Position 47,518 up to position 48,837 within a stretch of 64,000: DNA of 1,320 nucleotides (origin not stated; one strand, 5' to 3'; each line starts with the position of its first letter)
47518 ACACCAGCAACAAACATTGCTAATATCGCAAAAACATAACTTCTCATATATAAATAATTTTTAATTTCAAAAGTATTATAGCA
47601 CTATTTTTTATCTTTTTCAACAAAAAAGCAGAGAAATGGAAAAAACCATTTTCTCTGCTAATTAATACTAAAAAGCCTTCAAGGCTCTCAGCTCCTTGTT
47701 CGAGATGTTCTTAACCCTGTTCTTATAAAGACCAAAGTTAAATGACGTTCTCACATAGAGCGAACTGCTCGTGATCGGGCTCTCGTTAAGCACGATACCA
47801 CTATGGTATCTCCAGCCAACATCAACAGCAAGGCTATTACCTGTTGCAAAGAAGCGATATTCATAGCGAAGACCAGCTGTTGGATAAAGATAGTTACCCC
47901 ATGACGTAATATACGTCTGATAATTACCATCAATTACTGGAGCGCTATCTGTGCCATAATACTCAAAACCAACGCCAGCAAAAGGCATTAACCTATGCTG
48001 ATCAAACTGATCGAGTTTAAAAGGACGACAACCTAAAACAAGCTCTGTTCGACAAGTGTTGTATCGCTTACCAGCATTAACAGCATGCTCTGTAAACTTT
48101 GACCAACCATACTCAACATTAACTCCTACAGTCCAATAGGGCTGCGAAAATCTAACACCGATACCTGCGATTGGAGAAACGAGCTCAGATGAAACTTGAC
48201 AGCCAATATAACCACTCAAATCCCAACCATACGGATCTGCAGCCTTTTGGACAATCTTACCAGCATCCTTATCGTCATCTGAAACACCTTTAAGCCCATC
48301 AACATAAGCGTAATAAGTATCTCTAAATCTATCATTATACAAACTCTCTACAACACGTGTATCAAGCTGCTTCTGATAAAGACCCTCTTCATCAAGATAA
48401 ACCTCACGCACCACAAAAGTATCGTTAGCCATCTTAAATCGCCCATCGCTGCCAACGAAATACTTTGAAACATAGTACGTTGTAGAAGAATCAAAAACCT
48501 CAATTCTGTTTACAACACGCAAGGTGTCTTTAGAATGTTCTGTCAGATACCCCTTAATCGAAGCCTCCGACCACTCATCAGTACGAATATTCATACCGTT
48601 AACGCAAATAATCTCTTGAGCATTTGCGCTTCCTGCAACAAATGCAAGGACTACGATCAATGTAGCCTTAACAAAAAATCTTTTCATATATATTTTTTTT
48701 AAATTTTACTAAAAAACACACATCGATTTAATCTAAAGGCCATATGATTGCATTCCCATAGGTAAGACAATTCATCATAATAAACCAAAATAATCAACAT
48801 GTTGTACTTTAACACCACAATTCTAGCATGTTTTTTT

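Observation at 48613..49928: Duplicated 313-bp promoter-leader-signal-peptide module fused to two unrelated OMP mature domains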

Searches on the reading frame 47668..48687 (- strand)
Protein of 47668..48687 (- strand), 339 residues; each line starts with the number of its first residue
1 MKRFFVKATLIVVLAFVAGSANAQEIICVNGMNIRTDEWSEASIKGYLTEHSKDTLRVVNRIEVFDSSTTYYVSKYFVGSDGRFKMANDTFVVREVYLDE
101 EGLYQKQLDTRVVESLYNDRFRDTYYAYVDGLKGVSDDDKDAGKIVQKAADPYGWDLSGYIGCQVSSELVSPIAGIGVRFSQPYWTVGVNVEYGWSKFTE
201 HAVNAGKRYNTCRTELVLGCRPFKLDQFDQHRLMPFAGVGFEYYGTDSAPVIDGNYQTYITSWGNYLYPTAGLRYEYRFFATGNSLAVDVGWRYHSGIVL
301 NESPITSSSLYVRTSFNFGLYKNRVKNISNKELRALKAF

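Call 6: search_protein_families(library=pfam, proteins=[window:47668-48687:-], max_evalue=1)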
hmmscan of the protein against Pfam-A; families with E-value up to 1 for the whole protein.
window:47668-48687:- (339 aa): 0 families

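Call 13: find_homologous_proteins(query=window:47668-48687:-, max_evalue=0.001)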
Query window:47668-48687:- (339 aa): 9 proteins with E <= 0.001 among 1552 candidates.
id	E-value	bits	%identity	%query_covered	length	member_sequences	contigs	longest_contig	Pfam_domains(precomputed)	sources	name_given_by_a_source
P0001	2.5e-229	778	100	100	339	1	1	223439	-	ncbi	-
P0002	9.2e-198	674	86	100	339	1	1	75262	-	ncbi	-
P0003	6.4e-185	632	81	100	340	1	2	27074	-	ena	-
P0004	8.7e-184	628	82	99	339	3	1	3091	-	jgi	jgi:hypothetical protein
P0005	2.8e-169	581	76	100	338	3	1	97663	-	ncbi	-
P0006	1.0e-119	418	57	99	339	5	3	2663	-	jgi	jgi:hypothetical protein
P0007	6.2e-117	409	56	99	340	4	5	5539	-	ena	-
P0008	6.0e-44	169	35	93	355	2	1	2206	-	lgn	-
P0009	2.5e-39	154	34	97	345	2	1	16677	-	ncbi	-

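Call 14: find_encoding_contigs(protein=P0002, flank=6000, max_places=3)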
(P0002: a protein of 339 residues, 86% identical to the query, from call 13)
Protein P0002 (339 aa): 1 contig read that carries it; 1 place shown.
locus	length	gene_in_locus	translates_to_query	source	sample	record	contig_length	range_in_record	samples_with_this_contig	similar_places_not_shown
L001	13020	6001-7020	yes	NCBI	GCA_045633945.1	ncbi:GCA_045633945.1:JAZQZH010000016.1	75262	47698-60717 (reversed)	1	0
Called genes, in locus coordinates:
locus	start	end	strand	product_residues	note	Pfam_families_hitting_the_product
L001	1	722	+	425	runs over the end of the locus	PF03952:Enolase_N, PF00113:Enolase_C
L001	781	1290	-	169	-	PF02559:CarD_TRCF_RID, PF21095:CarD_C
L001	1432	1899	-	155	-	PF00588:SpoU_methylase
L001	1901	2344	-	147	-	PF02556:SecB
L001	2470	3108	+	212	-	PF04280:Tim44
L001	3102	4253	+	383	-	PF03562:MltA, PF06725:3D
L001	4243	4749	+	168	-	PF01713:Smr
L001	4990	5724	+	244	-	-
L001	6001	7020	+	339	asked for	-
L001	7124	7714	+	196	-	-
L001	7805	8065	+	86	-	-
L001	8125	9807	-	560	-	PF17092:PCB_OB (faint), PF00575:S1, PF13509:S1_2 (faint), PF21710:Spt6_S1 (faint), PF23459:S1_RRP5 (faint), PF18614:RNase_II_C_S1 (faint), PF00575:S1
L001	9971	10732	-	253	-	PF00106:adh_short, PF02719:Polysacc_synt_2 (weak), PF08659:KR, PF13561:adh_short_C2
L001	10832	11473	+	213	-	PF00625:Guanylate_kin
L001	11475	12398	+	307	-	PF00291:PALP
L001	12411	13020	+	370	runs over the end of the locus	PF03739:LptF_LptG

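Call 15: find_encoding_contigs(protein=P0005, flank=6000, max_places=3)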
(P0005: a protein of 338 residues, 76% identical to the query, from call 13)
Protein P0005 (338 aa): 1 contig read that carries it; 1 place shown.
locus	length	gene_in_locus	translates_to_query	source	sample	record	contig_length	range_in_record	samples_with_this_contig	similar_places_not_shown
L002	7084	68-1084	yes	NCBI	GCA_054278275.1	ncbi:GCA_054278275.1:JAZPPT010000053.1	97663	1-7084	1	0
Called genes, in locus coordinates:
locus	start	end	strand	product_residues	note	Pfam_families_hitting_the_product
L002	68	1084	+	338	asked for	-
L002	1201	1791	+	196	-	-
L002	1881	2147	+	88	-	-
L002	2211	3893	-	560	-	PF17092:PCB_OB (faint), PF00575:S1, PF13509:S1_2 (faint), PF21710:Spt6_S1 (faint), PF23459:S1_RRP5 (faint), PF18614:RNase_II_C_S1 (faint), PF00575:S1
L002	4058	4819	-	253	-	PF00106:adh_short, PF02719:Polysacc_synt_2 (weak), PF08659:KR, PF13561:adh_short_C2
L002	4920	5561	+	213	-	PF00625:Guanylate_kin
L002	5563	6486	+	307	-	PF00291:PALP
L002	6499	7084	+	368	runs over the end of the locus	PF03739:LptF_LptG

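Call 16: find_encoding_contigs(protein=P0003, flank=6000, max_places=3)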
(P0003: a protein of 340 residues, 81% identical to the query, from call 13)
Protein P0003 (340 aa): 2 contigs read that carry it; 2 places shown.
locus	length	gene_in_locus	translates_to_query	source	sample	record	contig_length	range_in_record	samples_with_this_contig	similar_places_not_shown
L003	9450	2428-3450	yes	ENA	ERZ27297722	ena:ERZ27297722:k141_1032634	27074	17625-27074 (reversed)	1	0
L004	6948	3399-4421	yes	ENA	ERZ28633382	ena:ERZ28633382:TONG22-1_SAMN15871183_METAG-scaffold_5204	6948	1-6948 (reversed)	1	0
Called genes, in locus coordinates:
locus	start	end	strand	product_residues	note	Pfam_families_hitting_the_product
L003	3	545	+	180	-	?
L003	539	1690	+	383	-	PF03562:MltA, PF06725:3D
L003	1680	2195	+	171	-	PF01713:Smr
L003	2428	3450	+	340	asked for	-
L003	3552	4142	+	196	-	-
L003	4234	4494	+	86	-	-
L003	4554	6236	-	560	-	PF17092:PCB_OB (faint), PF00575:S1, PF13509:S1_2 (faint), PF21710:Spt6_S1 (faint), PF23459:S1_RRP5 (faint), PF18614:RNase_II_C_S1 (faint), PF00575:S1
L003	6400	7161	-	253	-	PF00106:adh_short, PF02719:Polysacc_synt_2 (weak), PF08659:KR, PF13561:adh_short_C2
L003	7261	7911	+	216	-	PF00625:Guanylate_kin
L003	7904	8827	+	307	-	PF00291:PALP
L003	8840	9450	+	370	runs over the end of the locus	PF03739:LptF_LptG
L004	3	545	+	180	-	?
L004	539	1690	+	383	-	PF03562:MltA, PF06725:3D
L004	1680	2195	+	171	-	PF01713:Smr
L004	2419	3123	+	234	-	-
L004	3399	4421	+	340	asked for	-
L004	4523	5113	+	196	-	-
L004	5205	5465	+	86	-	-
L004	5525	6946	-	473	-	?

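Call 22: find_encoding_contigs(protein=P0007, flank=6000, max_places=5)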
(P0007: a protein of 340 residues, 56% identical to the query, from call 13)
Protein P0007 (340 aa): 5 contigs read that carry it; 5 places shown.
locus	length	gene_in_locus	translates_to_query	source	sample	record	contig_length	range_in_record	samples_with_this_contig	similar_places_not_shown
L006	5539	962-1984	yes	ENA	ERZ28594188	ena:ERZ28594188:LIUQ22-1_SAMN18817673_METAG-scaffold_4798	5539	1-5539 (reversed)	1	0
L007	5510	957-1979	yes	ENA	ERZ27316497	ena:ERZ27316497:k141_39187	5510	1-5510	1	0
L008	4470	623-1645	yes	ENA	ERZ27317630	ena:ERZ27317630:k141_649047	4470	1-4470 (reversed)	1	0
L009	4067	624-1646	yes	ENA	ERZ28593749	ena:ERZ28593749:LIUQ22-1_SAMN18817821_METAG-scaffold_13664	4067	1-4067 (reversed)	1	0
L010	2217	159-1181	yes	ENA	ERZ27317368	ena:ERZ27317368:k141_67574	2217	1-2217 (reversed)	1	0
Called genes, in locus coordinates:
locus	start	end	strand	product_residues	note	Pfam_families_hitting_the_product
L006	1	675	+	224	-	?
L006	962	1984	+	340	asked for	-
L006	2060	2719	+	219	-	-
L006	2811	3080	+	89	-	-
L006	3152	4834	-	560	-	PF17092:PCB_OB (faint), PF00575:S1, PF13509:S1_2 (faint), PF21710:Spt6_S1 (faint), PF23459:S1_RRP5 (faint), PF00575:S1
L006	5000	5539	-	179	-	?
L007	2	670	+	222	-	?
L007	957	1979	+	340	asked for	-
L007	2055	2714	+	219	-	-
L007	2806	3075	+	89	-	-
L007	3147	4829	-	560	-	PF17092:PCB_OB (faint), PF00575:S1, PF13509:S1_2 (faint), PF21710:Spt6_S1 (faint), PF23459:S1_RRP5 (faint), PF00575:S1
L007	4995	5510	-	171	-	?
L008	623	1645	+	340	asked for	-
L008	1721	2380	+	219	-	-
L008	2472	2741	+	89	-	-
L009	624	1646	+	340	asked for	-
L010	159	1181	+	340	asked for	-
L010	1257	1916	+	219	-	-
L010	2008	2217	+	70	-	?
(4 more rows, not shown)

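Call 23: find_encoding_contigs(protein=P0009, flank=6000, max_places=3)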
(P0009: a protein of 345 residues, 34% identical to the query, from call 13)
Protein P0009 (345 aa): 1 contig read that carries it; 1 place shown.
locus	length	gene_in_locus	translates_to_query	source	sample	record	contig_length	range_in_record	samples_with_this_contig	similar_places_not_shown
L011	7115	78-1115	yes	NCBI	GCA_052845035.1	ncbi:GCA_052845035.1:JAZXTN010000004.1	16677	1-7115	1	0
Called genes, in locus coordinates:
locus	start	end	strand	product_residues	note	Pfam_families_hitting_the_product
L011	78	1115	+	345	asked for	-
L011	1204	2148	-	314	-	PF00085:Thioredoxin (weak), PF13462:Thioredoxin_4, PF01323:DSBA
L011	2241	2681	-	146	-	PF00156:Pribosyltran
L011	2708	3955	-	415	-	PF06245:DUF1015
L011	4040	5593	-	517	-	PF13231:PMT_2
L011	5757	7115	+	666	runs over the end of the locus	PF00270:DEAD (weak), PF04851:ResIII, PF17757:UvrB_inter, PF27431:UvrB_3rd, PF00271:Helicase_C, PF12344:UvrB, PF02151:UVR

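Call 24: find_encoding_contigs(protein=P0004, flank=6000, max_places=3)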
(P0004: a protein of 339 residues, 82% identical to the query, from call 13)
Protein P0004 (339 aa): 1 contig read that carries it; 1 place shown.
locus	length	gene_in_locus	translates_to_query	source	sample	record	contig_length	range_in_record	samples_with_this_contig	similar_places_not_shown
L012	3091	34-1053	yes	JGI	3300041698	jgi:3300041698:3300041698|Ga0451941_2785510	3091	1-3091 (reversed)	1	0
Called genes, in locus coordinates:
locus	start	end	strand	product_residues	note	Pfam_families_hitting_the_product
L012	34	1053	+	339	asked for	-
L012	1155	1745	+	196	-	-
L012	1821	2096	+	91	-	-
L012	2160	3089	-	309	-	?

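Call 25: find_encoding_contigs(protein=P0006, flank=6000, max_places=3)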
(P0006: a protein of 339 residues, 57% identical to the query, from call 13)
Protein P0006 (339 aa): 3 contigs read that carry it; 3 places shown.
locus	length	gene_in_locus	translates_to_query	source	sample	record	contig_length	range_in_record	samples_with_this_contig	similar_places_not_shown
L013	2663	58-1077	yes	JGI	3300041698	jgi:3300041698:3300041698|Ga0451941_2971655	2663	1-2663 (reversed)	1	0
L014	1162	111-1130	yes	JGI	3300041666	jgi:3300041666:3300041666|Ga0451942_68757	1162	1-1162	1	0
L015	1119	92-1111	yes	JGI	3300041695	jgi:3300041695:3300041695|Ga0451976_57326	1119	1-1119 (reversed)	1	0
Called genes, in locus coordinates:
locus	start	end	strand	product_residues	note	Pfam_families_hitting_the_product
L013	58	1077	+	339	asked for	-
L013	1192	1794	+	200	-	-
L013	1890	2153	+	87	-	-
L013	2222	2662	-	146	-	?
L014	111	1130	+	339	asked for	-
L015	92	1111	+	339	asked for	-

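Call 40: predict_structure(alignment_id=A2)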
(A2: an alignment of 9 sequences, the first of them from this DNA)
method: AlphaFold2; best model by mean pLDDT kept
length: 315 residues; sequences in the alignment: 9
mean_pLDDT: 67.1   pTM: 0.52
mean pLDDT of the five models: 67.1, 61.9, 60.6, 59.7, 58.7
residues with pLDDT >= 90: 55; 70-90: 106; 50-70: 73; < 50: 81
segments of 3 or more residues with pLDDT < 50: 71-126, 275-279, 300-315
pLDDT, mean of each block of 10 residues (from residue 1): 58 76 76 79 74 68 67 46 37 31 34 38 50 91 82 89 90 67 75 89 77 88 57 54 87 74 92 51 83 73 41 39
secondary structure, 60 per line:
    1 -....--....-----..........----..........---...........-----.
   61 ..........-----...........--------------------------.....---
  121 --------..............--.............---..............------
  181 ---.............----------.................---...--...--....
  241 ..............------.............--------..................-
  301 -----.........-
elements in order: E2-5 E8-11 H17-26 E31-40 E44-54 E60-70 H76-86 H113-117 E129-142 E145-157 E161-174 E184-196 E207-223 E227-229 E232-234 E237-254 E261-273 E282-299 H306-314

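Call 48: fold_search(model_id=the predicted structure, library=pdb)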
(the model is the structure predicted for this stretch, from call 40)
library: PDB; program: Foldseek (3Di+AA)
matches with E <= 10: 1084; with E <= 0.001: 15
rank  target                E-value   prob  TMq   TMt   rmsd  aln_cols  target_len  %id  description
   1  9fzd_A                1.4e-05  1.00  0.36  0.57   4.9       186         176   12  Structure of OmpA-long in complex with nanobody Nb39 (released 2024-07-17)
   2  1qjp                  2.6e-05  1.00  0.32  0.62   4.7       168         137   17  HIGH RESOLUTION STRUCTURE OF THE OUTER MEMBRANE PROTEIN A (OMPA) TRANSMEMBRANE DOMAIN (released 2000-06-30)
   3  9a2m_MODEL_1_A        3.6e-05  1.00  0.39  0.36  18.1       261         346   12  Model of E. coli OmpA by in-cell photo-crosslinking MS and deep learning (released 2023-02-24)
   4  4rlc                  4.6e-05  1.00  0.33  0.70   4.7       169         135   12  Crystal structure of the N-terminal beta-barrel domain of Pseudomonas aeruginosa OprF (released 2015-04-22)
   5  3dzm_A                1.4e-04  1.00  0.35  0.49   8.7       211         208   14  Crystal structure of a major outer membrane protein from Thermus thermophilus HB27 (released 2008-12-23)
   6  3dzm_B                1.6e-04  1.00  0.35  0.50   7.4       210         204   13  Crystal structure of a major outer membrane protein from Thermus thermophilus HB27 (released 2008-12-23)
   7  1qj9                  2.1e-04  1.00  0.32  0.56   5.5       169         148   12  CRYSTAL STRUCTURE OF THE OUTER MEMBRANE PROTEIN OMPX FROM ESCHERICHIA COLI (released 1999-10-06)
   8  1p4t                  2.4e-04  1.00  0.33  0.58   6.1       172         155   10  Crystal structure of Neisserial surface protein A (NspA) (released 2003-07-22)
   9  3dzm_C                2.5e-04  1.00  0.36  0.52   6.1       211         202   13  Crystal structure of a major outer membrane protein from Thermus thermophilus HB27 (released 2008-12-23)
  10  2n2l_MODEL_1_A        4.9e-04  1.00  0.30  0.51   6.2       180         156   12  NMR structure of yersinia pestis ail (attachment invasion locus) in decylphosphocholine micelles calculated wi (released 2015-07-22)
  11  3qra                  6.1e-04  1.00  0.28  0.48   6.6       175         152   13  The crystal structure of Ail, the attachment invasion locus protein of Yersinia pestis (released 2011-11-23)
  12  7xw0_B                6.4e-04  1.00  0.27  0.31   9.0       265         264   11  Crystal structure of pOmpT (released 2023-05-31)
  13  7q5c                  8.3e-04  0.94  0.18  0.20  12.8       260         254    8  Crystal structure of OmpG in space group 96 (released 2022-11-16)
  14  3qq2_A                8.7e-04  0.99  0.26  0.32  14.1       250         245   11  Crystal Structure of the Beta Domain of the Bordetella Autotransporter Brka (released 2011-04-13)
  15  9nh2_A                9.2e-04  1.00  0.39  0.53   6.5       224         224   13  In situ cryo-EM structure of porin III of the Legionella Dot/Icm T4SS machine (released 2025-09-17)
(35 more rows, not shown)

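Call 63: list_cluster_members(proteins=[P0001, P0010])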
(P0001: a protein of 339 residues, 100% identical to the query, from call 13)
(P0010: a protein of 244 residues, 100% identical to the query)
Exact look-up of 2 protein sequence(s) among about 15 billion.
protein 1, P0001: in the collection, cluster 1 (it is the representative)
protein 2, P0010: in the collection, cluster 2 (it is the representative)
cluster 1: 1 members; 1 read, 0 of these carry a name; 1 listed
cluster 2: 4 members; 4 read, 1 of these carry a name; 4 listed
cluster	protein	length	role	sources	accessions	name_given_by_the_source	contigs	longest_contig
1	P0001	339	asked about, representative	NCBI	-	-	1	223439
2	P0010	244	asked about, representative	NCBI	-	-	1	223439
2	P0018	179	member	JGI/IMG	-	hypothetical protein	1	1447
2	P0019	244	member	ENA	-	-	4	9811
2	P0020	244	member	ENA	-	-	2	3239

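Call 64: find_encoding_contigs(protein=P0019, flank=3000, max_places=5)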
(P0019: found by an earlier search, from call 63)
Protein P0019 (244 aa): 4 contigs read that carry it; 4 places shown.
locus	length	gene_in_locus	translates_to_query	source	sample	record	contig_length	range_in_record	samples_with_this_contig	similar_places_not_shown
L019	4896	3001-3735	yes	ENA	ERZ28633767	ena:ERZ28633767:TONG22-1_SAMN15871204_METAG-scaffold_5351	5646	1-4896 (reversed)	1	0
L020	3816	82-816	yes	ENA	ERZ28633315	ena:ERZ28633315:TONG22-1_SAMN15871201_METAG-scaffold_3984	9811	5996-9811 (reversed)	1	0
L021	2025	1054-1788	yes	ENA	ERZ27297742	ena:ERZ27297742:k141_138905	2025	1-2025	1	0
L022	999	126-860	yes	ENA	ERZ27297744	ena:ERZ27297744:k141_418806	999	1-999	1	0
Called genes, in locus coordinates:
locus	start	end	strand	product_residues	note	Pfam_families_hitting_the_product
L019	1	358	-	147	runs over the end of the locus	PF02556:SecB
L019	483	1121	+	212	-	PF04280:Tim44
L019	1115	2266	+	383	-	PF03562:MltA, PF06725:3D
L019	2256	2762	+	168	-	PF01713:Smr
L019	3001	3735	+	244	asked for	-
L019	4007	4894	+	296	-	?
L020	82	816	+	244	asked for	-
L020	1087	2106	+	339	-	-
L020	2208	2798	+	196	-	-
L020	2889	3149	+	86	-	-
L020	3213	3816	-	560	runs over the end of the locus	PF17092:PCB_OB (faint), PF00575:S1, PF13509:S1_2 (faint), PF21710:Spt6_S1 (faint), PF23459:S1_RRP5 (faint), PF18614:RNase_II_C_S1 (faint), PF00575:S1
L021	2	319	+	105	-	?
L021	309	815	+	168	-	PF01713:Smr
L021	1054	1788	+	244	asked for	-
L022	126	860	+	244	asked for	-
